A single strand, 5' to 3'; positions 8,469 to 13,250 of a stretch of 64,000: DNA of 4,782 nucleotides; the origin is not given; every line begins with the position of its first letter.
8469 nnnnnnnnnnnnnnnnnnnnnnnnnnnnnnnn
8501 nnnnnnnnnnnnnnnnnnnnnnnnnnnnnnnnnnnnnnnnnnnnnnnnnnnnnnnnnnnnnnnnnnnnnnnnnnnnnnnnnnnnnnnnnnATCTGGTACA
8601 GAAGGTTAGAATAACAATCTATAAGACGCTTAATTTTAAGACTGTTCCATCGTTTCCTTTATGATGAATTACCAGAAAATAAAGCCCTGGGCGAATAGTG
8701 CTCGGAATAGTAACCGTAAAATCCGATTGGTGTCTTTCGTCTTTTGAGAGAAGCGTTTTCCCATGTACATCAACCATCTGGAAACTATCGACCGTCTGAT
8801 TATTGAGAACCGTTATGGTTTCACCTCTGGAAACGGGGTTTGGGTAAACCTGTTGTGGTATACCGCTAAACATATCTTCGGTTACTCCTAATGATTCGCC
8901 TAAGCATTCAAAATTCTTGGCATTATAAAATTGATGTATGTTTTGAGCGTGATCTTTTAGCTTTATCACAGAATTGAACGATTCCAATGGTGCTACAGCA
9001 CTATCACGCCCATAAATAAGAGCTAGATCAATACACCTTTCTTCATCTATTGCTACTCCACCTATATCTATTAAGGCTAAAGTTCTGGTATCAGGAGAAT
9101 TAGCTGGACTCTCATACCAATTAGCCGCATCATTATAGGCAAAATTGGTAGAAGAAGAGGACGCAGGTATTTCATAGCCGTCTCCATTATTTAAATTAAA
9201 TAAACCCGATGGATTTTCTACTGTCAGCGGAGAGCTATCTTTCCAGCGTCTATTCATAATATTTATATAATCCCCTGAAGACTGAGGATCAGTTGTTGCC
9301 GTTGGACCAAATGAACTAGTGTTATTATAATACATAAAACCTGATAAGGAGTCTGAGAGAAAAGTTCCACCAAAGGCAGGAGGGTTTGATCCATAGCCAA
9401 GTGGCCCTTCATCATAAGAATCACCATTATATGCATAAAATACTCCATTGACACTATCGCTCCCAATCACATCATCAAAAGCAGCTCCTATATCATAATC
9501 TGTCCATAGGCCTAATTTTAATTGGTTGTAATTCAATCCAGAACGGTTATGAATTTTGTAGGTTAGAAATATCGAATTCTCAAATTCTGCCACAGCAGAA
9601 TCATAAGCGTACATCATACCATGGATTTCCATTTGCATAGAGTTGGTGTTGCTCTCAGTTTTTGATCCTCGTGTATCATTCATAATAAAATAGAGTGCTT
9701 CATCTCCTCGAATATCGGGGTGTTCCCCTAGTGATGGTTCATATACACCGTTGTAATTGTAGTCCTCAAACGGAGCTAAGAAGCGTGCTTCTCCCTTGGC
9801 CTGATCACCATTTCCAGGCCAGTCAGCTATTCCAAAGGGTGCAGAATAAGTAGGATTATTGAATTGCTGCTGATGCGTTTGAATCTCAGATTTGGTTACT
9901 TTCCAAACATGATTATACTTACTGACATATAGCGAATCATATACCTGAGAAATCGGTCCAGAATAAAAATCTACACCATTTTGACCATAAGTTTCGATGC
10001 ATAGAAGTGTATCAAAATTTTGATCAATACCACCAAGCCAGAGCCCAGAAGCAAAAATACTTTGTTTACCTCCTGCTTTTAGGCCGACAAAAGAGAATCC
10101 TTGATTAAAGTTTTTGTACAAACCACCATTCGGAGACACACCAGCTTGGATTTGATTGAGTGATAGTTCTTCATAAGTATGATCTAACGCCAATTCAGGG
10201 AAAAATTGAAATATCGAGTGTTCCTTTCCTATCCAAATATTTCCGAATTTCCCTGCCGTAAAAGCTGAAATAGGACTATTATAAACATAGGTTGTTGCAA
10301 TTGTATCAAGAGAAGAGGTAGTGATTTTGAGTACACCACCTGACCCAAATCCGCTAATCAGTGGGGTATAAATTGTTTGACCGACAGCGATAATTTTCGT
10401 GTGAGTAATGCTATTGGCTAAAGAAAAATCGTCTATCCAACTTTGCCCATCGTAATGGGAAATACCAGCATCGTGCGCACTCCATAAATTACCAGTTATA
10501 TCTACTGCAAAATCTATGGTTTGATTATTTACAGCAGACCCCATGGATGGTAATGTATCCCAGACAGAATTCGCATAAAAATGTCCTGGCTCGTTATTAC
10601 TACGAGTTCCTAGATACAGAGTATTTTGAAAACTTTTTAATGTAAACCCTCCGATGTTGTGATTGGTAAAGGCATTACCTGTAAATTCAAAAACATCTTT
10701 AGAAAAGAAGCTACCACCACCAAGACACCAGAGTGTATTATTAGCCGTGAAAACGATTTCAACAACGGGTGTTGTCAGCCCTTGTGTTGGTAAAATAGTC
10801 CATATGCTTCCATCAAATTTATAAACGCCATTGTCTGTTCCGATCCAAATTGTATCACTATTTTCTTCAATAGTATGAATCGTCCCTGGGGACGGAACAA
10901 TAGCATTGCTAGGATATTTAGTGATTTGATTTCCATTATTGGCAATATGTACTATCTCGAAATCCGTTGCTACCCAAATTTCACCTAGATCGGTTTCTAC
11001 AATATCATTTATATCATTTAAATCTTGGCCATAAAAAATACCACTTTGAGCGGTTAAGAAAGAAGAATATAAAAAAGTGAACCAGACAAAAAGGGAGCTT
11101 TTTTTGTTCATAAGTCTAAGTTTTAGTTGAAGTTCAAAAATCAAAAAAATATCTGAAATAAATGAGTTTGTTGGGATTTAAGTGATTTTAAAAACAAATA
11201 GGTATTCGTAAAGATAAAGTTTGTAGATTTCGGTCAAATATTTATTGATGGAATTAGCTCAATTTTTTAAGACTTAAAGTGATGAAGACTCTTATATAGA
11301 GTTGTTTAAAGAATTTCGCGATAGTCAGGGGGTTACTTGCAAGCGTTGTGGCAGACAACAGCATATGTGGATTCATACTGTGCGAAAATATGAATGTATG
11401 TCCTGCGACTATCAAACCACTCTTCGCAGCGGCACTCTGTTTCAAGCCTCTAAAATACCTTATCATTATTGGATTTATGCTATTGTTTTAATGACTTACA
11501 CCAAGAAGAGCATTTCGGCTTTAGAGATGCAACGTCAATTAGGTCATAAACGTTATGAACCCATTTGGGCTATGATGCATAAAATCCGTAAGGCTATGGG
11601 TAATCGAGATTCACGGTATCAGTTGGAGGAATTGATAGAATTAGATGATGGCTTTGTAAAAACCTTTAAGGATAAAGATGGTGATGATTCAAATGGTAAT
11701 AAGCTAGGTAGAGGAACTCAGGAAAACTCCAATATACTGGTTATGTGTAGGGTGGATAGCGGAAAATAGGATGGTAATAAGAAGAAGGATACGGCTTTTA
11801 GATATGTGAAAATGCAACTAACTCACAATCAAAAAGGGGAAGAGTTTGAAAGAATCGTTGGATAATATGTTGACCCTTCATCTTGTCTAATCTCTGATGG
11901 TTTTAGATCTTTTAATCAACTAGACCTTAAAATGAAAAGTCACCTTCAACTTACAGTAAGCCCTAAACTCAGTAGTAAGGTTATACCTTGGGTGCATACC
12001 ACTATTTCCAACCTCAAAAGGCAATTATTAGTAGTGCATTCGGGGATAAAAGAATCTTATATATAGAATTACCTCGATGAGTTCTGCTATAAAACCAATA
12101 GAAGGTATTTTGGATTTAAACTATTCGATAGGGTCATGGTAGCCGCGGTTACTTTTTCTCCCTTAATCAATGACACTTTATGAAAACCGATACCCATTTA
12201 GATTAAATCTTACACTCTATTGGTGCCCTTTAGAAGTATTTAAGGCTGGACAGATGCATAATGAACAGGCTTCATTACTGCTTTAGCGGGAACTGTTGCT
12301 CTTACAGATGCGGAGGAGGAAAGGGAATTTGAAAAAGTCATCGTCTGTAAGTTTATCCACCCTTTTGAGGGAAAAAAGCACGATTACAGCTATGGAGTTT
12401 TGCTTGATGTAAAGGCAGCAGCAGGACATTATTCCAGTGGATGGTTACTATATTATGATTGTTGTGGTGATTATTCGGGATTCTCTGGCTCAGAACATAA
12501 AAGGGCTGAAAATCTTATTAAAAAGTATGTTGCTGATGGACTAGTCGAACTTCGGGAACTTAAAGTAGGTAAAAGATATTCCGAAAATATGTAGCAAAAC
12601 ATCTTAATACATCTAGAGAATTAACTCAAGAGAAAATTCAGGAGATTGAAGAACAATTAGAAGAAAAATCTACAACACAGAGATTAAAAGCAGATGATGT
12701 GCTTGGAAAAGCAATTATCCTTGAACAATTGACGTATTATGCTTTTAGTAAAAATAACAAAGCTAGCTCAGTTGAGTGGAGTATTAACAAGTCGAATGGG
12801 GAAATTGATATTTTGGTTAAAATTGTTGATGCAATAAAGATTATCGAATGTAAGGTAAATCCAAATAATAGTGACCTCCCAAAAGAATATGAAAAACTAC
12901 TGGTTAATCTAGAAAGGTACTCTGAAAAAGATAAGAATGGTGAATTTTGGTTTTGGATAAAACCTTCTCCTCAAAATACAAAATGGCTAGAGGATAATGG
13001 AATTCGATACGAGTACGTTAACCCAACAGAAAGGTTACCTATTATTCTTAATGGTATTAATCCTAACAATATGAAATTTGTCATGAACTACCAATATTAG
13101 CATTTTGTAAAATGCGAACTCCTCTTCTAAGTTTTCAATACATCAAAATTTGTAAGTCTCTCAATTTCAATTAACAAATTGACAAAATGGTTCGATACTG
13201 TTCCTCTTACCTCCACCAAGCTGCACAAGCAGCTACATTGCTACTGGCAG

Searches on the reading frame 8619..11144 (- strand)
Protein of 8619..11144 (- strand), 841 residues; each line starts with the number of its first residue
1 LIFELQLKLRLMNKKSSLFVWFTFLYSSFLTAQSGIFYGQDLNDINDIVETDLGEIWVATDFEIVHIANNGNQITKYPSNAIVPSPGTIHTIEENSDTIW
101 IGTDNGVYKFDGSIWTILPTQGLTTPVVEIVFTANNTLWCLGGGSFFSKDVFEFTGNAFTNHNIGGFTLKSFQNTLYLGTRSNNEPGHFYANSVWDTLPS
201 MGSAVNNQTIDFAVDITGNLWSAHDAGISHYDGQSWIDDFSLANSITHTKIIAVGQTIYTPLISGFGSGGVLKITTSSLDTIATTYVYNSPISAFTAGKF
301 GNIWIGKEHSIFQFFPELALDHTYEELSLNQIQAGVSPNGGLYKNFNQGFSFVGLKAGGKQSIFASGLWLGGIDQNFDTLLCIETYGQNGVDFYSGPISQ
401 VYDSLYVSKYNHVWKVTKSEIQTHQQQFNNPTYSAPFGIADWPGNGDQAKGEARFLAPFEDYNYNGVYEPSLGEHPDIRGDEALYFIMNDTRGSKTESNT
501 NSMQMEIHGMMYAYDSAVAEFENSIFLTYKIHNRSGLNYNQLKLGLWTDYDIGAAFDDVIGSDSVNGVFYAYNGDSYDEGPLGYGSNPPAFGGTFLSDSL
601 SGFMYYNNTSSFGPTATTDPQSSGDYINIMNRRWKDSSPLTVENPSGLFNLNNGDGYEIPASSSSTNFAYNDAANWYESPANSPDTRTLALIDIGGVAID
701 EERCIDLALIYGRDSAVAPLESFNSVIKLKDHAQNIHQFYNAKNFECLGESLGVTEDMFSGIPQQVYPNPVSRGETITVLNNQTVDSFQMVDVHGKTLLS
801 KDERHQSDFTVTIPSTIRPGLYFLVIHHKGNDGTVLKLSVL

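Call 5: search_protein_families(library=pfam, proteins=[window:8619-11144:-], max_evalue=0.01)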
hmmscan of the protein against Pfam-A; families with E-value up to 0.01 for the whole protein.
window:8619-11144:- (841 aa): 2 families
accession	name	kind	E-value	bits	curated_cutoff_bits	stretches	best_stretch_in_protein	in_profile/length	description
PF18962.6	Por_Secre_tail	-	4.5e-06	27.3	27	1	766-832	1-68/75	Secretion system C-terminal sorting domain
PF07494.17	Reg_prop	-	0.00014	22.1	20.4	0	43-61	5-23/24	Two component regulator propeller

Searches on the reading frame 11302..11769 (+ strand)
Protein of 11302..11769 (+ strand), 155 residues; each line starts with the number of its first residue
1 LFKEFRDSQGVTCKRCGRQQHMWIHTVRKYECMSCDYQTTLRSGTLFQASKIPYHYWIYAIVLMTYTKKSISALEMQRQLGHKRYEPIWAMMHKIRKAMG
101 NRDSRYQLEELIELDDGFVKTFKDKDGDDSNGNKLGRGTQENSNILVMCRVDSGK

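Call 5: search_protein_families(library=pfam, proteins=[window:11302-11769:+], max_evalue=0.01)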
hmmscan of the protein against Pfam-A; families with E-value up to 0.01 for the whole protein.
window:11302-11769:+ (155 aa): 2 families
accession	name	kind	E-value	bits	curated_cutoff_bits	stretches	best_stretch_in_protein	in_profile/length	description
PF13465.12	zf-H2C2_2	-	5.9e-05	23.6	40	1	19-39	3-24/26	Zinc-finger double domain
PF12760.12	Zn_ribbon_IS1595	-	0.00017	21.9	25.4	1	1-38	9-46/46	Transposase zinc-ribbon domain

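Call 19: search_protein_families(library=pfam, proteins=[window:11302-11769:+], max_evalue=10)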
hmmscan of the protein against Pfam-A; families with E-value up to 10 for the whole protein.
window:11302-11769:+ (155 aa): 7 families
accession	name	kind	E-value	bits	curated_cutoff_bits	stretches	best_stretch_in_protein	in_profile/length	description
PF13465.12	zf-H2C2_2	-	5.9e-05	23.6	40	1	19-39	3-24/26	Zinc-finger double domain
PF12760.12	Zn_ribbon_IS1595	-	0.00017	21.9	25.4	1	1-38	9-46/46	Transposase zinc-ribbon domain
PF01907.25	Ribosomal_L37e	-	0.081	13.4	27.6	1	11-39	16-40/53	Ribosomal protein L37e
PF09526.16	DUF2387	-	0.083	13.4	25.9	1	10-43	8-44/72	Probable metal-binding protein (DUF2387)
PF03107.22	C1_2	-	0.13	13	26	1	8-38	15-42/48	C1 domain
PF07282.18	Cas12f1-like_TNB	-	0.19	12.4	26.3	1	12-38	30-49/60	Cas12f1-like, TNB domain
PF23455.1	DUF7129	-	0.5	10.6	30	1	28-40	10-22/45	Domain of unknown function (DUF7129)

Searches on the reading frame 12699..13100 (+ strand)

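Call 5: search_protein_families(library=pfam, proteins=[window:12699-13100:+], max_evalue=0.01)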
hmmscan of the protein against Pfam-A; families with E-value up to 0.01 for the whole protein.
window:12699-13100:+ (133 aa): 0 families

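Call 19: search_protein_families(library=pfam, proteins=[window:12699-13100:+], max_evalue=10)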
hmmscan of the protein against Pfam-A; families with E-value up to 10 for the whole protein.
window:12699-13100:+ (133 aa): 1 family
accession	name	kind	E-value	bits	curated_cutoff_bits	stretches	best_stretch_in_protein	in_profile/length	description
PF08694.16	UFC1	-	0.13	12.4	25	1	41-98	3-62/155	Ubiquitin-fold modifier-conjugating enzyme 1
